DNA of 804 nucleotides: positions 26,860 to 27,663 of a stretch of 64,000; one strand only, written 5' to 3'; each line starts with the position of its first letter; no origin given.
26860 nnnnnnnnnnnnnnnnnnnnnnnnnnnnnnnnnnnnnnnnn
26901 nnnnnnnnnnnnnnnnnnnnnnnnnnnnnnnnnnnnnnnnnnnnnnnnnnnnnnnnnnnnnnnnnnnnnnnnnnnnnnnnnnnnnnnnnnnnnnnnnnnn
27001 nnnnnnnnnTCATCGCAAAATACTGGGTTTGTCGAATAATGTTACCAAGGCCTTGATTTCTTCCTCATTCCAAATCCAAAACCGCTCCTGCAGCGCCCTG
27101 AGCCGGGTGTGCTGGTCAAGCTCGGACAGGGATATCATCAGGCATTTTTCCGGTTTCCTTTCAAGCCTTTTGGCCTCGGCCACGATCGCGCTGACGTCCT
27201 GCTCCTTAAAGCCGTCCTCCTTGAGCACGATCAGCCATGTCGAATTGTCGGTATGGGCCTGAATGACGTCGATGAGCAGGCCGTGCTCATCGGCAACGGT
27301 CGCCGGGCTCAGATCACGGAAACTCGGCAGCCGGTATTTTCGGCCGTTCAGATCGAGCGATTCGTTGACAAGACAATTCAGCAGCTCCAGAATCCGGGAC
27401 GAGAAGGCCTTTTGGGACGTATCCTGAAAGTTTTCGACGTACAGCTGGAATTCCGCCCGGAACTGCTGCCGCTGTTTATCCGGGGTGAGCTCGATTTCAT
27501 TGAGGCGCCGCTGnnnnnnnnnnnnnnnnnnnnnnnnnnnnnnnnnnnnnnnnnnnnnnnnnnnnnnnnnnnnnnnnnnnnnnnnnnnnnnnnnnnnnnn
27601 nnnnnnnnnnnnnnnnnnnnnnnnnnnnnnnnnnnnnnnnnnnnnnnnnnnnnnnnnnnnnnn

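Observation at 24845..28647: Translationally coupled AAA+ ATPase, YfcE phosphoesterase, HIT hydrolase and dGTPase array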

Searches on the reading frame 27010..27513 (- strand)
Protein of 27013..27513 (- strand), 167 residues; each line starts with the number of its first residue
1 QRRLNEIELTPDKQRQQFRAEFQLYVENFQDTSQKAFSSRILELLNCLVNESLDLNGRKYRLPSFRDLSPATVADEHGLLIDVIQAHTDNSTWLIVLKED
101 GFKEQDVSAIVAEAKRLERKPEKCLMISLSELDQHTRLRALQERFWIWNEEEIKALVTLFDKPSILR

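Call 29: search_protein_families(library=pfam, proteins=[window:27013-27513:-], max_evalue=10)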
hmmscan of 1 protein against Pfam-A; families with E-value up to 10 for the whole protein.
seq(167 aa): 1 family
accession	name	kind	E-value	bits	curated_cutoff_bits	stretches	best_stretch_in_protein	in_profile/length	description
PF05060.20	MGAT2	-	0.12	11.9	27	1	81-142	151-213/349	N-acetylglucosaminyltransferase II (MGAT2)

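Call 43: predict_structure(alignment_id=A2)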
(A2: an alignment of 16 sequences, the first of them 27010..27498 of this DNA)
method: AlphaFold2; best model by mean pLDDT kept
length: 162 residues; sequences in the alignment: 16
mean_pLDDT: 83.3   pTM: 0.71
mean pLDDT of the five models: 83.3, 80.4, 80.3, 78.0, 73.0
residues with pLDDT >= 90: 47; 70-90: 91; 50-70: 24; < 50: 0
segments of 3 or more residues with pLDDT < 50: none
pLDDT, mean of each block of 10 residues (from residue 1): 71 81 68 86 70 70 89 89 90 89 91 86 91 93 88 81 72
secondary structure, 60 per line:
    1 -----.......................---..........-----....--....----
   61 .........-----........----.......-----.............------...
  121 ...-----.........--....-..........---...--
elements in order: H6-28 H32-41 E47-50 E53-56 E61-69 E75-82 E87-93 H99-111 E118-123 H129-137 E140-143 H145-154

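Call 45: fold_search(model_id=the predicted structure, library=pdb)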
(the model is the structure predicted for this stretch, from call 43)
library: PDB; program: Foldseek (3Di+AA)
matches with E <= 10: 1243; with E <= 0.001: 1
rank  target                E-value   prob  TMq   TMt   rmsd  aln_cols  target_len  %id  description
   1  4f0q_D                7.2e-04  1.00  0.43  0.19   7.2       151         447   12  MspJI Restriction Endonuclease - P21 Form (released 2012-08-08)
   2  4f0p_A                1.7e-03  0.98  0.41  0.19   7.5       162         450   10  MspJI Restriction Endonuclease - P31 Form (released 2012-08-08)
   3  1xmx                  3.0e-03  1.00  0.40  0.20  12.2       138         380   14  Crystal structure of protein VC1899 from Vibrio cholerae (released 2004-11-16)
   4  4f0p_B                5.0e-03  0.96  0.40  0.18   7.3       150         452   11  MspJI Restriction Endonuclease - P31 Form (released 2012-08-08)
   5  4oc8_A                7.8e-03  0.97  0.44  0.21  10.2       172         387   14  DNA modification-dependent restriction endonuclease AspBHI (released 2014-03-19)
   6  4f0p_C                1.1e-02  0.85  0.36  0.17   8.4       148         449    9  MspJI Restriction Endonuclease - P31 Form (released 2012-08-08)
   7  1y88                  1.7e-02  1.00  0.47  0.42   4.1       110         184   13  Crystal Structure of Protein of Unknown Function AF1548 (released 2004-12-21)
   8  7stb_E                2.4e-02  0.77  0.29  0.16   5.2        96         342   10  Closed state of Rad24-RFC:9-1-1 bound to a 5' ss/dsDNA junction (released 2022-03-23)
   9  4bp0_B                2.7e-02  0.92  0.33  0.23  10.4       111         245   11  Crystal structure of the closed form of Pseudomonas aeruginosa SPM-1 (released 2014-06-18)
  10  8in8_C                2.7e-02  0.66  0.26  0.11   8.0       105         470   11  Cryo-EM structure of the target ssDNA-bound SIR2-APAZ/Ago-gRNA quaternary complex (released 2023-07-05)
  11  4c2m_E                3.7e-02  0.99  0.36  0.28   3.2        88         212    9  Structure of RNA polymerase I at 2.8 A resolution (released 2013-10-23)
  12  7bdv_A                4.2e-02  0.95  0.44  0.22   7.1       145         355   12  Structure of Can2 from Sulfobacillus thermosulfidooxidans in complex with cyclic tetra-adenylate (cA4) (released 2021-03-03)
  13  7bdv_B                4.5e-02  0.96  0.44  0.24   5.9       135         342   12  Structure of Can2 from Sulfobacillus thermosulfidooxidans in complex with cyclic tetra-adenylate (cA4) (released 2021-03-03)
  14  5w3t_D                4.5e-02  0.63  0.25  0.14   8.5        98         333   19  Crystal structure of PopP2 in complex with IP6 (released 2017-08-09)
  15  8z4i_B                4.8e-02  0.77  0.28  0.14   7.4        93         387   11  crystal structure of Cdn1 in complex with cA3 (released 2026-02-04)
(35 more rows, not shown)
